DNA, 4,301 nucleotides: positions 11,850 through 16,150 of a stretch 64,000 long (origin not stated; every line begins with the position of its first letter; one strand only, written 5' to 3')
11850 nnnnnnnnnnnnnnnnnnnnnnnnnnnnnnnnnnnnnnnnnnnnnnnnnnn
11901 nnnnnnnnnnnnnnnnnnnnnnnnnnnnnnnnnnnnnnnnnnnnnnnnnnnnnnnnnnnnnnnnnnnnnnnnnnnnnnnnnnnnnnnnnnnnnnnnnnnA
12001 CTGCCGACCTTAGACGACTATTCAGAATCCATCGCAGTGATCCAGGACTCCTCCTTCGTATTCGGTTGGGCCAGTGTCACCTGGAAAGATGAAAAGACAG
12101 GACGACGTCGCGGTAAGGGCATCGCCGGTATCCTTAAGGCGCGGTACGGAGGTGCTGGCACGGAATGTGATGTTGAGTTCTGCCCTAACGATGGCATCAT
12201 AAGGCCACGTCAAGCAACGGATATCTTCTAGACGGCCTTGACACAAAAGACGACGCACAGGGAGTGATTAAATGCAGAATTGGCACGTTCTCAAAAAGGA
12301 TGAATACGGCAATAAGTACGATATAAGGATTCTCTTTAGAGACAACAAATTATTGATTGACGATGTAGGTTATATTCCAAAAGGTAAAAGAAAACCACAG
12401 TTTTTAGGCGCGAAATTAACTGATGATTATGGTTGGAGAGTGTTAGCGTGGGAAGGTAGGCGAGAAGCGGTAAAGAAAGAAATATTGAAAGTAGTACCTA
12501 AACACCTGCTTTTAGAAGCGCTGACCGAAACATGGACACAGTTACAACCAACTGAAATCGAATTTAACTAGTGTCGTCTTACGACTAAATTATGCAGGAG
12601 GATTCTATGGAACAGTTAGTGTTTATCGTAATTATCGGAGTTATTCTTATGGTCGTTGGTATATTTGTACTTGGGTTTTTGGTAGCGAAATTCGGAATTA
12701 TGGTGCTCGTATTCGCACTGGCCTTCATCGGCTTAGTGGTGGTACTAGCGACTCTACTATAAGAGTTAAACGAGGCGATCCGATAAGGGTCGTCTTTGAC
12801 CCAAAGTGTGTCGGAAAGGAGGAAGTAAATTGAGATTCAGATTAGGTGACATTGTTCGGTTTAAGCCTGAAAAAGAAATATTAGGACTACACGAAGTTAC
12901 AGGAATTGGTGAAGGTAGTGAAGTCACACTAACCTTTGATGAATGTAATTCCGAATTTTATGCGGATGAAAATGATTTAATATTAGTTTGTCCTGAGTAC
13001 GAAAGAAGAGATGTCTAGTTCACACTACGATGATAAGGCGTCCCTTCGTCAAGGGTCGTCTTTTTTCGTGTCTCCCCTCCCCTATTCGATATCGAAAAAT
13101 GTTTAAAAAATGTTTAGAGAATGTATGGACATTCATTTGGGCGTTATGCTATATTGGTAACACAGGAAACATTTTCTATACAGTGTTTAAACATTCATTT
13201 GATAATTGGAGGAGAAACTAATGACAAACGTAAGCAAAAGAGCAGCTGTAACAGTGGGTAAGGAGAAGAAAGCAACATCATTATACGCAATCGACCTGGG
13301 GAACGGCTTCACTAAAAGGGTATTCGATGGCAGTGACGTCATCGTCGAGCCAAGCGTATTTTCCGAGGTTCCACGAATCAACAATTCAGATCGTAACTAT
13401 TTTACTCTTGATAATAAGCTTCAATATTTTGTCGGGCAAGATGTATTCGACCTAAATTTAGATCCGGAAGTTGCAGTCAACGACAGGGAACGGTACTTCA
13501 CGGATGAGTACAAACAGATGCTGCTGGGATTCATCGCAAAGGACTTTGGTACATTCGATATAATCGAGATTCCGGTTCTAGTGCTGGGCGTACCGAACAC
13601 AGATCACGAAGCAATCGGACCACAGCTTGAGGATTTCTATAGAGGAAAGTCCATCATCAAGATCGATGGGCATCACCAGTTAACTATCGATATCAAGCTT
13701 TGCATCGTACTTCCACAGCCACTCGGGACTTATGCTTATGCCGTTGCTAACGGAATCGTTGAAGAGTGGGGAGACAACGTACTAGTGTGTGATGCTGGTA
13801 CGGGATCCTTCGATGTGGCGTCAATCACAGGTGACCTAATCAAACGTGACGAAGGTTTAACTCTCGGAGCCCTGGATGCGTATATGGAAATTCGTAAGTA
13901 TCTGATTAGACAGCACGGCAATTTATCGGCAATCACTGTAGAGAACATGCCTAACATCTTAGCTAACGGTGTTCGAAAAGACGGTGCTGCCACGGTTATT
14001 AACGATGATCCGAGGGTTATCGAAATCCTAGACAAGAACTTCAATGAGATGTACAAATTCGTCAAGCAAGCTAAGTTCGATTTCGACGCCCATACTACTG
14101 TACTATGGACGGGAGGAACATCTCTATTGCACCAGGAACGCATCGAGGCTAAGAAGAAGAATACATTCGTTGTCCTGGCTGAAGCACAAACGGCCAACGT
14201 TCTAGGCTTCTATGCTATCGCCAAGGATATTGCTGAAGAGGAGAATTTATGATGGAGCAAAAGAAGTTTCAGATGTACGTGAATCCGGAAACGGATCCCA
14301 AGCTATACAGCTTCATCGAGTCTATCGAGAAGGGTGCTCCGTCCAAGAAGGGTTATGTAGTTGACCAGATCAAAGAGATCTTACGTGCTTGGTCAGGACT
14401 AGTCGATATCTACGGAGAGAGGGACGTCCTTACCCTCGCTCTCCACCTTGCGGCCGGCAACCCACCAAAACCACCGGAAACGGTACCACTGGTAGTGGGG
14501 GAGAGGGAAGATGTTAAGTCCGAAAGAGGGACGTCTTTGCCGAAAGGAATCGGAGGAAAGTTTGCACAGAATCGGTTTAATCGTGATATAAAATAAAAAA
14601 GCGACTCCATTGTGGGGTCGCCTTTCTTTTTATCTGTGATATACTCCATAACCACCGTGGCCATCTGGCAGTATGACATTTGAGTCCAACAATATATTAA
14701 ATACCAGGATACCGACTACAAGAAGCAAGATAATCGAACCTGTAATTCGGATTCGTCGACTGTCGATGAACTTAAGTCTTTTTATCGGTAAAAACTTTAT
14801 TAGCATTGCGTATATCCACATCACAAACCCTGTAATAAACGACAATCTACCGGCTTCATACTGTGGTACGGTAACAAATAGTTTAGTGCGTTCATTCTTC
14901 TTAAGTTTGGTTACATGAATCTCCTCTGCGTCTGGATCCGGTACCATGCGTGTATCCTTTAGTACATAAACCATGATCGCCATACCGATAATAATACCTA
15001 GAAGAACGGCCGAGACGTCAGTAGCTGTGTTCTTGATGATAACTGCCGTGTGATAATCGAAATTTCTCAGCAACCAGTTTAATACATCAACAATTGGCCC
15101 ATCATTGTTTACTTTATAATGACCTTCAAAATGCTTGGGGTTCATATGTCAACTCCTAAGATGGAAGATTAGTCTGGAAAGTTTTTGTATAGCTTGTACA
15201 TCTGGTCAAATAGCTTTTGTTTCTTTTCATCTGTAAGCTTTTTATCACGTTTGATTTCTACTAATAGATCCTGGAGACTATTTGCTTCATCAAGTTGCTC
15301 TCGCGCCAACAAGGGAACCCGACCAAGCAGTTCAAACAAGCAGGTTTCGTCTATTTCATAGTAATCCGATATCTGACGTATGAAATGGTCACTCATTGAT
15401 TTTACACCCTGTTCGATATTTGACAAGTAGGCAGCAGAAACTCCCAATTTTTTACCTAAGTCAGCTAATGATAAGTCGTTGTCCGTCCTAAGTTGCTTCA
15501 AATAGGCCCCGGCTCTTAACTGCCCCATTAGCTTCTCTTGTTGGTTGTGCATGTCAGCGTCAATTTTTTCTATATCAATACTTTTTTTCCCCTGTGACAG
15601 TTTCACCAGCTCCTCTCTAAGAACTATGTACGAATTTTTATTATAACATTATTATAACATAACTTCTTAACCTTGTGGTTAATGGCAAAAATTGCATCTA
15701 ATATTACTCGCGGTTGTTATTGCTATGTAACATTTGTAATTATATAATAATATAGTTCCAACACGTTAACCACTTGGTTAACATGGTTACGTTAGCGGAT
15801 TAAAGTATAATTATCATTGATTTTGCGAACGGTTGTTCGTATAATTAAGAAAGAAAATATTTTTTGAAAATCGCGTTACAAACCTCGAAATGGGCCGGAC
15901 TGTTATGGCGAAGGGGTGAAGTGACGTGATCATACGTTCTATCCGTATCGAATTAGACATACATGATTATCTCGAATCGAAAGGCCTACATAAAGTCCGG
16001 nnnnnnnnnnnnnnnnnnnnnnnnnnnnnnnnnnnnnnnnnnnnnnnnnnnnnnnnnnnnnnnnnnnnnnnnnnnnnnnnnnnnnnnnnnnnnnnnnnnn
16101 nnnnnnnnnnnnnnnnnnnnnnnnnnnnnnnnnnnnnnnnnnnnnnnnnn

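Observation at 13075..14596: Actin-like ParM/Alp segregation cassette in a phage genome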

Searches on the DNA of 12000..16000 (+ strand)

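Call 5: search_dna_similar(query=window:12000-16000:+, collection=phages, mode=near, max_rows=20)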
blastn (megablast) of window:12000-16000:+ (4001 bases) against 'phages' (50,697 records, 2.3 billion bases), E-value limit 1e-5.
No match.
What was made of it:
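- Closest known: ParM-like / RHH-adaptor / iteron cassettes of Bacillus cereus-group plasmid-prophages. Different: There is no nucleotide similarity to any deposited phage (call 5).
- Tried and rejected: Nucleotide search of 12000-16000 against deposited phages found no match (call 5).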

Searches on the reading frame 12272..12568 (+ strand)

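Call 3: search_protein_families(library=pfam, proteins=[window:12272-12568:+], max_evalue=1)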
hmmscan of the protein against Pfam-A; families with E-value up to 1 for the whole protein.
window:12272-12568:+ (99 aa): 0 families

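Call 4: search_protein_families(library=phrogs, proteins=[window:12272-12568:+], max_evalue=0.1)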
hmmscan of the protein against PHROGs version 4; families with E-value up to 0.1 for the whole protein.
window:12272-12568:+ (99 aa): 2 families
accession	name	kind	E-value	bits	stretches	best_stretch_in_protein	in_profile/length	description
phrog_23889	-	unknown function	0.015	16.3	1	2-31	13-42/63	-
phrog_15890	-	DNA, RNA and nucleotide metabolism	0.077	14.4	0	12-57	45-90/94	single strand DNA binding protein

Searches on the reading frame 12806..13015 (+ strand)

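Call 3: search_protein_families(library=pfam, proteins=[window:12806-13015:+], max_evalue=1)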
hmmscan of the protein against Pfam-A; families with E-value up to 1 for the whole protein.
window:12806-13015:+ (70 aa): 1 family
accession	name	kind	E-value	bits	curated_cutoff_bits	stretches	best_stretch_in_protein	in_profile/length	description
PF19110.5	DUF5797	-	0.00035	20.8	25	1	10-64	6-60/163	Family of unknown function (DUF5797)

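Call 4: search_protein_families(library=phrogs, proteins=[window:12806-13015:+], max_evalue=0.1)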
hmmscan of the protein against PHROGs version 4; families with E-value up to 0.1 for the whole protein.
window:12806-13015:+ (70 aa): 0 families
